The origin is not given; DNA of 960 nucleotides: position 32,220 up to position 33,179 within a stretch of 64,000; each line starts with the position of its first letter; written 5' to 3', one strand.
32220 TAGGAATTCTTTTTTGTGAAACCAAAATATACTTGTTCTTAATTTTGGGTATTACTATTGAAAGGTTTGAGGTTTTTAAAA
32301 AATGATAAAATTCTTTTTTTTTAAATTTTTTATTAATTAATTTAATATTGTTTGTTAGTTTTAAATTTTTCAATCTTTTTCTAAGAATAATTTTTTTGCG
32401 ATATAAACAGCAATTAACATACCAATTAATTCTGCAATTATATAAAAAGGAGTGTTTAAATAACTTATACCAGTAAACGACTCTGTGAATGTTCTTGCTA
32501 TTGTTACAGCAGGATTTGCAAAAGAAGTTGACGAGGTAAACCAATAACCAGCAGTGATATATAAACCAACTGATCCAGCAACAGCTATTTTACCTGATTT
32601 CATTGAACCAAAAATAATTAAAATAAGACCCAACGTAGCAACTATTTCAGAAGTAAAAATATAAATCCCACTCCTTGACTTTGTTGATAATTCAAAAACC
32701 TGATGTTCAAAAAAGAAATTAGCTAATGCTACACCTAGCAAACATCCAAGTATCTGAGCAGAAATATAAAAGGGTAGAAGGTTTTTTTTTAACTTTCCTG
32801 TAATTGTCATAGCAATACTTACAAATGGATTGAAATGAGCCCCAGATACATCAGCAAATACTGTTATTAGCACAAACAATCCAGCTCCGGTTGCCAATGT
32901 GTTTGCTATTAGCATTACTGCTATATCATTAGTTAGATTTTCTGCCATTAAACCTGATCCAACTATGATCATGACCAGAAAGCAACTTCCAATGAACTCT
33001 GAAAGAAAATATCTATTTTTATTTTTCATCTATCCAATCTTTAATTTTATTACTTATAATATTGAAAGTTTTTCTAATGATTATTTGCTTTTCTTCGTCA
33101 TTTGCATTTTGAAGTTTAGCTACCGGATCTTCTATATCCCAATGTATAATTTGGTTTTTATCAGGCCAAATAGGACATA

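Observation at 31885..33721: ArsR-less arsenate-detoxification operon wired to PhoB, sharing a promoter motif with plcP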

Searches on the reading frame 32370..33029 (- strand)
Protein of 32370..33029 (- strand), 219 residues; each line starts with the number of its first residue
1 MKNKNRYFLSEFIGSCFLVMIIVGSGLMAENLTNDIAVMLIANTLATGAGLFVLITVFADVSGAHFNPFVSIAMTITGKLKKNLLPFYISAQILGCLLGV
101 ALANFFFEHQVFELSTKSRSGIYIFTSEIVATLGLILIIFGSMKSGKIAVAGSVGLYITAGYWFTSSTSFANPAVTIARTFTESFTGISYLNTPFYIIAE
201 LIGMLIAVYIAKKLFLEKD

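Call 7: search_protein_families(library=pfam, proteins=[window:32370-33029:-], max_evalue=0.01)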
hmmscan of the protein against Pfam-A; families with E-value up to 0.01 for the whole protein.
window:32370-33029:- (219 aa): 1 family
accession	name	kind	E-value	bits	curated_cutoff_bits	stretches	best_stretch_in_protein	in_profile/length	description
PF00230.25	MIP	-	5.4e-28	98.7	25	2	5-158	8-167/222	Major intrinsic protein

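Call 13: find_related_loci(query=window:32370-33029:-, collection=genome_contigs, flank=6000)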
Query window:32370-33029:- (219 aa) in genome_contigs; peptide patterns used: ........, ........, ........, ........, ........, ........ (x = any residue, [..] = any of these).
600 stretches matched a pattern (row limit reached: there are more); 518 encode a relative of the query (tblastn E <= 1e-3); the best 80 are kept; 80 distinct loci.
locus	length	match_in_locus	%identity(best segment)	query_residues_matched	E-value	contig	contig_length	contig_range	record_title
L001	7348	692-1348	100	1-219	4e-142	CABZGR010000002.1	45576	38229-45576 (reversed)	MAG: uncultured Pelagibacteraceae bacterium isolate AG-895-N09 genome assembly, contig: AG-895-N09_NODE_2, whole genome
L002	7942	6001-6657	100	1-219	4e-142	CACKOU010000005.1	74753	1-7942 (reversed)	uncultured Pelagibacteraceae bacterium isolate AG-917-G09 genome assembly, contig: AG-917-G09_NODE_5, whole genome shotg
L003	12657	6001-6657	100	1-219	5e-142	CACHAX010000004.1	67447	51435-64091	uncultured Pelagibacteraceae bacterium isolate AG-911-A16 genome assembly, contig: AG-911-A16_NODE_4, whole genome shotg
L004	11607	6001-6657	100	1-219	9e-142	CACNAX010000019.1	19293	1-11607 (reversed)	MAG: uncultured Pelagibacteraceae bacterium isolate AG-920-C15 genome assembly, contig: AG-920-C15_NODE_19, whole genome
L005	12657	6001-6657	100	1-219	1e-141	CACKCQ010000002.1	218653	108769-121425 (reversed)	uncultured Pelagibacteraceae bacterium isolate AG-916-L11 genome assembly, contig: AG-916-L11_NODE_2, whole genome shotg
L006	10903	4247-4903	100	1-219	9e-142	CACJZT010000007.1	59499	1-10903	uncultured Pelagibacteraceae bacterium isolate AG-916-J16 genome assembly, contig: AG-916-J16_NODE_7, whole genome shotg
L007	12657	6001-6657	100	1-219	2e-141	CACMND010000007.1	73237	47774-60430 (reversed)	MAG: uncultured Pelagibacteraceae bacterium isolate AG-891-N03 genome assembly, contig: AG-891-N03_NODE_7, whole genome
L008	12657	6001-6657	99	1-219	4e-141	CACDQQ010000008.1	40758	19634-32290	uncultured Pelagibacteraceae bacterium isolate AG-904-G05 genome assembly, contig: AG-904-G05_NODE_8, whole genome shotg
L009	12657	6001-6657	100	1-219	3e-141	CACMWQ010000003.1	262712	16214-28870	MAG: uncultured Pelagibacteraceae bacterium isolate AG-892-F15 genome assembly, contig: AG-892-F15_NODE_3, whole genome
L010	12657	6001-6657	99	1-219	4e-141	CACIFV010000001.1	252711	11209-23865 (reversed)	uncultured Pelagibacteraceae bacterium isolate AG-913-B14 genome assembly, contig: AG-913-B14_NODE_1, whole genome shotg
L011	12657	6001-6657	100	1-219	3e-141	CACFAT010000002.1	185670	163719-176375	uncultured Pelagibacteraceae bacterium isolate AG-907-M07 genome assembly, contig: AG-907-M07_NODE_2, whole genome shotg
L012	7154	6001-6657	99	1-219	5e-141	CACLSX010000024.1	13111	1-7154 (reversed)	uncultured Pelagibacteraceae bacterium isolate AG-917-K10 genome assembly, contig: AG-917-K10_NODE_24, whole genome shot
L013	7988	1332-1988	99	1-219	7e-141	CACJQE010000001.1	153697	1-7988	uncultured Pelagibacteraceae bacterium isolate AG-915-M18 genome assembly, contig: AG-915-M18_NODE_1, whole genome shotg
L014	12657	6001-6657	98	1-219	2e-140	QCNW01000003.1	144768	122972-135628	Pelagibacteraceae bacterium AG-426-M19 Ga0172170_103, whole genome shotgun sequence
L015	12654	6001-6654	100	1-218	2e-140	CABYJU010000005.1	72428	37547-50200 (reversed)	MAG: uncultured Pelagibacteraceae bacterium isolate AG-894-F17 genome assembly, contig: AG-894-F17_NODE_5, whole genome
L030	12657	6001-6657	95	1-219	1e-135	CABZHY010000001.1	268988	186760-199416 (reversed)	MAG: uncultured Pelagibacteraceae bacterium isolate AG-895-O19 genome assembly, contig: AG-895-O19_NODE_1, whole genome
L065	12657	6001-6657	88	1-219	6e-129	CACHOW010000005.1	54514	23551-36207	uncultured Pelagibacteraceae bacterium isolate AG-430-D17 genome assembly, contig: AG-430-D17_NODE_5, whole genome shotg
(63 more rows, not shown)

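Call 28: search_protein_families(library=ncbifam, proteins=[window:32370-33029:-], max_evalue=0.001)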
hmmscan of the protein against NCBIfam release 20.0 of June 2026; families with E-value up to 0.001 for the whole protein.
window:32370-33029:- (219 aa): 3 families
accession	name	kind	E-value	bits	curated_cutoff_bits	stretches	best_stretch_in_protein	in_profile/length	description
TIGR00861.1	MIP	subfamily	4.8e-22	78.9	171.25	2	10-148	1-155/224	MIP family channel protein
NF003838.0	PRK05420.1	equivalog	1.3e-12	47.8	256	1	8-215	5-227/231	aquaporin Z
NF045553.1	AquGlycerPorinGla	equivalog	1.2e-07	31.2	400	1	8-105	9-107/290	aquaglyceroporin Gla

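Call 39: search_solved_structures(query=window:32370-33029:-, max_evalue=0.001, show_alignments=2)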
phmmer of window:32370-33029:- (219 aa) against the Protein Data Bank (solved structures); distinct sequences matched with E-value up to 0.001: 54.
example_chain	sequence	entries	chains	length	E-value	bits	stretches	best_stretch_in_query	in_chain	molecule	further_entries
2d57_A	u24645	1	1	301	1.9e-12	50.5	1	9-211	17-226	Aquaporin-4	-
2zz9_A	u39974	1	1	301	4.6e-12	49.3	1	9-211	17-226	Aquaporin-4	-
3iyz_A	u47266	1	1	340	6.6e-12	48.7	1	9-211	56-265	Aquaporin-4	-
3gd8_A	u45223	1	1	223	1.1e-10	44.7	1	10-208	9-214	Aquaporin-4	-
8v91_A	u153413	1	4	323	3.1e-10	43.3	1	9-210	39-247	Aquaporin-4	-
8v8s_A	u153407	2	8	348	3.8e-10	43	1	9-210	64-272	Aquaporin-4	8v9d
4nef_A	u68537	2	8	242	5e-10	42.6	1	6-147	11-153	Aquaporin-2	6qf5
8oee_A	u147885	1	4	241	5.9e-10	42.4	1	6-147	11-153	Aquaporin-2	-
8vvx_X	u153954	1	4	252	6.6e-10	42.2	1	7-147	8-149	Aquaporin-2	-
8ghj_A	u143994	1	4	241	7.7e-10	42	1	6-147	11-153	Aquaporin-2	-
8gcl_A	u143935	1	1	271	8.5e-10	41.9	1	6-147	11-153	Aquaporin-2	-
4oj2_X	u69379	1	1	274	8.9e-10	41.8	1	6-147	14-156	Aquaporin-2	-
5i32_A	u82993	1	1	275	2.8e-08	36.9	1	6-215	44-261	Aquaporin TIP2-1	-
6f7h_A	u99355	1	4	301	4.8e-08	36.1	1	6-110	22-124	Aquaporin-10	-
7w7r_A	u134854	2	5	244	7.5e-07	32.2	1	3-210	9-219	Aquaporin 1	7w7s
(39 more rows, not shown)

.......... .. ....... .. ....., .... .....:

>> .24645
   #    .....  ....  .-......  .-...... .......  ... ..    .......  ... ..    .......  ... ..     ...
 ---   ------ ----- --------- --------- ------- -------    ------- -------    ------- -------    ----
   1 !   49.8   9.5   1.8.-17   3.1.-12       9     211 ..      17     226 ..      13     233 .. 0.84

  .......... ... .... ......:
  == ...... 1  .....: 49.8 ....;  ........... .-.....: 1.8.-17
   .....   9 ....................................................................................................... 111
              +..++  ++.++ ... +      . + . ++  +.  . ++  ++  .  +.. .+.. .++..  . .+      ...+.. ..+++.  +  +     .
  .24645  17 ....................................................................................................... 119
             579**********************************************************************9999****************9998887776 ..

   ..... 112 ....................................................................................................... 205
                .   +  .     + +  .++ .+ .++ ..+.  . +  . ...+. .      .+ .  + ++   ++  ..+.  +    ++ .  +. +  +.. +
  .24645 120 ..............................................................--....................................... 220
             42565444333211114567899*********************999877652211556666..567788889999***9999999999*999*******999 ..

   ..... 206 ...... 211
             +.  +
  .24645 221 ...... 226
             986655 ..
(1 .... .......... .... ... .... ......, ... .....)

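Call 59: search_dna_similar(query=window:32370-33029:-, collection=plasmids, mode=protein, max_evalue=0.00001, max_rows=25)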
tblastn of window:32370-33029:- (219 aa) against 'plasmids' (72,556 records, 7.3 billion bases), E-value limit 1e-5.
Records with a match: 289; places in all: 296; records where one place covers at least 80% of the query: 250.
Best place of each record, by identity: <60% 289.
By first word of the organism name: Ralstonia 127; Bacillus 39; Sinorhizobium 22; Streptomyces 11; Rhizobium 9; Agrobacterium 8; Mycetohabitans 8; Pantoea 6; Novosphingobium 4; Arthrobacter 4; and 34 more.
By predicted mobility (MOB-suite, as given by PLSDB): non-mobilizable 135; mobilizable 109; conjugative 45.
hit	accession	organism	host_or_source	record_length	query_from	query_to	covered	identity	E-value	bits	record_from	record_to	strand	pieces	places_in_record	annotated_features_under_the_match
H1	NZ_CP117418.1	Novosphingobium humi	Single cell,Soil from military shooting ...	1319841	2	219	100%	46.6%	3e-54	193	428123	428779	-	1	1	none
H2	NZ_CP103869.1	Novosphingobium humi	pure culture,soil biofilm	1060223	2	219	100%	46.6%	5e-54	192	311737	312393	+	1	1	none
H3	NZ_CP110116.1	Arthrobacter sp. YA7-1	Solanum lycopersicum,Tomato (Solanum ...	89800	6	215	96%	47.2%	1e-43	162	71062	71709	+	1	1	MIP/aquaporin family protein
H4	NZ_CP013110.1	Sinorhizobium americanum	Vachellia farnesiana,cell culture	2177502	3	215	97%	46.5%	2e-52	187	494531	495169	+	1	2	record has no annotation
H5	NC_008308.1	Novosphingobium sp. KA1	-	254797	2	219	100%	45.2%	1e-52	188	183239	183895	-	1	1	MIP/aquaporin family protein | arsenate reductase ArsC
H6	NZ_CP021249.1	Novosphingobium sp. KA1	-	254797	2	219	100%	45.2%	1e-52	188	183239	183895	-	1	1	MIP/aquaporin family protein | arsenate reductase ArsC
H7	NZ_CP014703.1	Ralstonia solanacearum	Solanum tuberosum,cell culture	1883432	1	218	100%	45.2%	4e-49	178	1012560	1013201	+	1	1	none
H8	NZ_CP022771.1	Ralstonia solanacearum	Solanum tuberosum,single cell,Potato ...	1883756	1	218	100%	45.2%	4e-49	178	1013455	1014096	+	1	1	none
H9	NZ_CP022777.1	Ralstonia solanacearum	Solanum tuberosum,single cell,Potato ...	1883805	1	218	100%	45.2%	4e-49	178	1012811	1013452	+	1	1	none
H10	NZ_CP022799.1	Ralstonia solanacearum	Solanum tuberosum,single cell,Potato ...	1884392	1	218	100%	45.2%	4e-49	178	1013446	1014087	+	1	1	none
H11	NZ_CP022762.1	Ralstonia solanacearum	Solanum tuberosum,single cell,Potato ...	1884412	1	218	100%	45.2%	4e-49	178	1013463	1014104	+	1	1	none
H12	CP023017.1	Ralstonia solanacearum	Solanum tuberosum,single cell,Potato ...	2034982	1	218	100%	45.2%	4e-49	178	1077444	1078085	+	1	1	aquaporin family protein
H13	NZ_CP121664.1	Rhizobium sp. CB3090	Gliricidia sp.,cell culture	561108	6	210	94%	47.8%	3e-50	181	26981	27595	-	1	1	MIP/aquaporin family protein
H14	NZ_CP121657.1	Rhizobium sp. CB3171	Calliandra calothyrsus,cell culture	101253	6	210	94%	47.8%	5e-50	181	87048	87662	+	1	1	MIP/aquaporin family protein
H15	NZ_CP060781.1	Sphingomonas daechungensis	single bacterial strain,sediment of a ...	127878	6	218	97%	45.9%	2e-31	194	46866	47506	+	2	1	none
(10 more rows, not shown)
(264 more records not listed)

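Call 60: get_annotated_region(hit=H5, flank=3500)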
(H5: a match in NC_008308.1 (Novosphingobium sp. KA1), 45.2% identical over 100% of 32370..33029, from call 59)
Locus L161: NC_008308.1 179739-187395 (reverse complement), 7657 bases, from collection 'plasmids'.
description: Novosphingobium sp. KA1 plasmid pCAR3, complete sequence
organism: Novosphingobium sp. KA1 (NCBI taxid 164608)
taxonomy: Bacteria; Pseudomonadota; Alphaproteobacteria; Sphingomonadales; Sphingomonadaceae; Novosphingobium; Novosphingobium sp. KA1
host: -; source: -; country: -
typing (MOB-suite, as given by PLSDB): conjugative; replicon rep_cluster_374; relaxase MOBF; mating-pair formation MPF_F
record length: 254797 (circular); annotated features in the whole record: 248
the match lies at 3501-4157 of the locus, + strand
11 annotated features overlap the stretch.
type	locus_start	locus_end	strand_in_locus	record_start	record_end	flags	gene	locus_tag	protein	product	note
CDS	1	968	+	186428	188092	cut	-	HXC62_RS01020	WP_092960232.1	ATP-binding protein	-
CDS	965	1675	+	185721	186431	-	-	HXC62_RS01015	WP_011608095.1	ArdC-like ssDNA-binding domain-containing protein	-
CDS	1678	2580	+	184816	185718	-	-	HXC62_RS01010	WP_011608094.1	zincin-like metallopeptidase domain-containing protein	-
CDS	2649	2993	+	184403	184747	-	-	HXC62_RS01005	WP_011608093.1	metalloregulator ArsR/SmtB family transcription factor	GO:0006355 - regulation of DNA-templated transcription [Evidence IEA]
CDS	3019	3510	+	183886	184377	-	-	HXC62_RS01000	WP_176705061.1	arsenate reductase ArsC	-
CDS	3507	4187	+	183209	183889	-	-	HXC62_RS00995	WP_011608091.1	MIP/aquaporin family protein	GO:0055085 - transmembrane transport [Evidence IEA]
CDS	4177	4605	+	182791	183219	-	arsC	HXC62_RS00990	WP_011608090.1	arsenate reductase (glutaredoxin)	-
CDS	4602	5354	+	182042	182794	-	arsH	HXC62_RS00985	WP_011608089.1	arsenical resistance protein ArsH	-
CDS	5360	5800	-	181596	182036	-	-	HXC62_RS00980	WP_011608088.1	hypothetical protein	-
CDS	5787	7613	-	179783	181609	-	-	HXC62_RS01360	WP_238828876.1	hypothetical protein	-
CDS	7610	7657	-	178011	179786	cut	-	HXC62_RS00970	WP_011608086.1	site-specific integrase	-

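Call 61: get_annotated_region(hit=H13, flank=3500)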
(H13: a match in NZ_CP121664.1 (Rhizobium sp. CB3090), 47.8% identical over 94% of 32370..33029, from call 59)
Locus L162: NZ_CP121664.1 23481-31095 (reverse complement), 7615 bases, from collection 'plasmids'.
description: Rhizobium sp. CB3090 plasmid pCB3090_2, complete sequence
organism: Rhizobium sp. CB3090 (NCBI taxid 3039156)
taxonomy: Bacteria; Pseudomonadota; Alphaproteobacteria; Hyphomicrobiales; Rhizobiaceae; Rhizobium; Rhizobium sp. CB3090
host: -; source: Gliricidia sp.,cell culture; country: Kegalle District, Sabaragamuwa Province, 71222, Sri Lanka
typing (MOB-suite, as given by PLSDB): conjugative; relaxase MOBQ; mating-pair formation MPF_T
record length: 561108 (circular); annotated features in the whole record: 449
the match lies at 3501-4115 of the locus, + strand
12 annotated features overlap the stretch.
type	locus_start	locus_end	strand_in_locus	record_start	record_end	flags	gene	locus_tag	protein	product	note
CDS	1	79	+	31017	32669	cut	-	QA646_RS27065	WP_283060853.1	transposase family protein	-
CDS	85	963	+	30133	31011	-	-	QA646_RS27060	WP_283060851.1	TniB family NTP-binding protein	-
CDS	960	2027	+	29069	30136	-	-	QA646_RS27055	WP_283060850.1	TniQ family protein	-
CDS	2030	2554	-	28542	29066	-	-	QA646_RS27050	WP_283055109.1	DUF6428 family protein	-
CDS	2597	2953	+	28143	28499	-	-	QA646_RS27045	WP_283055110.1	metalloregulator ArsR/SmtB family transcription factor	GO:0006355 - regulation of DNA-templated transcription [Evidence IEA]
CDS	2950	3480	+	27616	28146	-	-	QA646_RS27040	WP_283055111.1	arsenate reductase ArsC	-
CDS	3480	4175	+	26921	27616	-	-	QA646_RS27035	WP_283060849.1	MIP/aquaporin family protein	GO:0055085 - transmembrane transport [Evidence IEA]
CDS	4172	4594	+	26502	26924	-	arsC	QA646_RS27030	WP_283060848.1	arsenate reductase (glutaredoxin)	GO:0046685 - response to arsenic-containing substance [Evidence IEA]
CDS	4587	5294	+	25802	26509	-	arsH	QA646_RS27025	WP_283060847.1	arsenical resistance protein ArsH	GO:0046685 - response to arsenic-containing substance [Evidence IEA]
CDS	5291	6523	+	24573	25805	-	arsK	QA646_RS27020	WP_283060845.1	arsenite efflux MFS transporter ArsK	GO:0055085 - transmembrane transport [Evidence IEA]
CDS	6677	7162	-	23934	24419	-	-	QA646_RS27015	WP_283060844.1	GNAT family N-acetyltransferase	-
CDS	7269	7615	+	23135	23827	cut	-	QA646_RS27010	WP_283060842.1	gamma-glutamyl-gamma-aminobutyrate hydrolase family protein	-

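Call 85: search_protein_families(library=pfam, proteins=[L030:4418-5299:+, L030:3161-4285:+, L065:4560-5288:+, L065:3010-4452:-, L030:7180-9096:-, L014:4805-5266:+], max_evalue=0.001)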
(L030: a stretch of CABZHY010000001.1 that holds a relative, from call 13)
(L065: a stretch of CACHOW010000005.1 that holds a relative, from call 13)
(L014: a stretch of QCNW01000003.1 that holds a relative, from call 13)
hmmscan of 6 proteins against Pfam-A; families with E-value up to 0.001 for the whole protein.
L030:4418-5299:+ (293 aa): 1 family
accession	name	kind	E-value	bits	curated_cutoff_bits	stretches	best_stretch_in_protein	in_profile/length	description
PF05721.19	PhyH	-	1.5e-28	101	22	1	7-224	1-211/213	Phytanoyl-CoA dioxygenase (PhyH)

L030:3161-4285:+ (374 aa): 2 families
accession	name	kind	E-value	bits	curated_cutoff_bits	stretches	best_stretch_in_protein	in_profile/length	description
PF01297.22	ZnuA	-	1.1e-56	192.7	29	1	29-372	1-261/263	Zinc-uptake complex component A periplasmic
PF02724.19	CDC45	-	4.6e-05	22.4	34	1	130-234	130-196/624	CDC45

L065:4560-5288:+ (242 aa): 1 family
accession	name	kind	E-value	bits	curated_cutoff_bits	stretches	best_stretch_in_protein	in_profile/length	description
PF00227.31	Proteasome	-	8.1e-09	35.8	22.4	1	4-194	7-188/189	Proteasome subunit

L065:3010-4452:- (480 aa): 3 families
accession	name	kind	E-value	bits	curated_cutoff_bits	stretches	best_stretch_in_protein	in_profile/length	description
PF14403.11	CP_ATPgrasp_2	-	7.3e-157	522.5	32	1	82-457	1-374/374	Circularly permuted ATP-grasp type 2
PF04174.18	CP_ATPgrasp_1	-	1.8e-133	445.1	23.1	1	82-413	1-332/332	A circularly permuted ATPgrasp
PF14398.11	ATPgrasp_YheCD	-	0.00036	20.3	26.8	0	352-473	31-163/255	YheC/D like ATP-grasp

L030:7180-9096:- (638 aa): 1 family
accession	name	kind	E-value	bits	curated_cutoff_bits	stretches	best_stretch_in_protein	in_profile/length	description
PF05787.19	PhoX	-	2.5e-165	552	24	1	76-607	1-515/515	Alkaline phosphatase PhoX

L014:4805-5266:+ (154 aa): 1 family
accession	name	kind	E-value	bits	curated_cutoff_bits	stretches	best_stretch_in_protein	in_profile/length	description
PF00293.34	NUDIX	-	9.1e-10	39.1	21.1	1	32-121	5-102/134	NUDIX domain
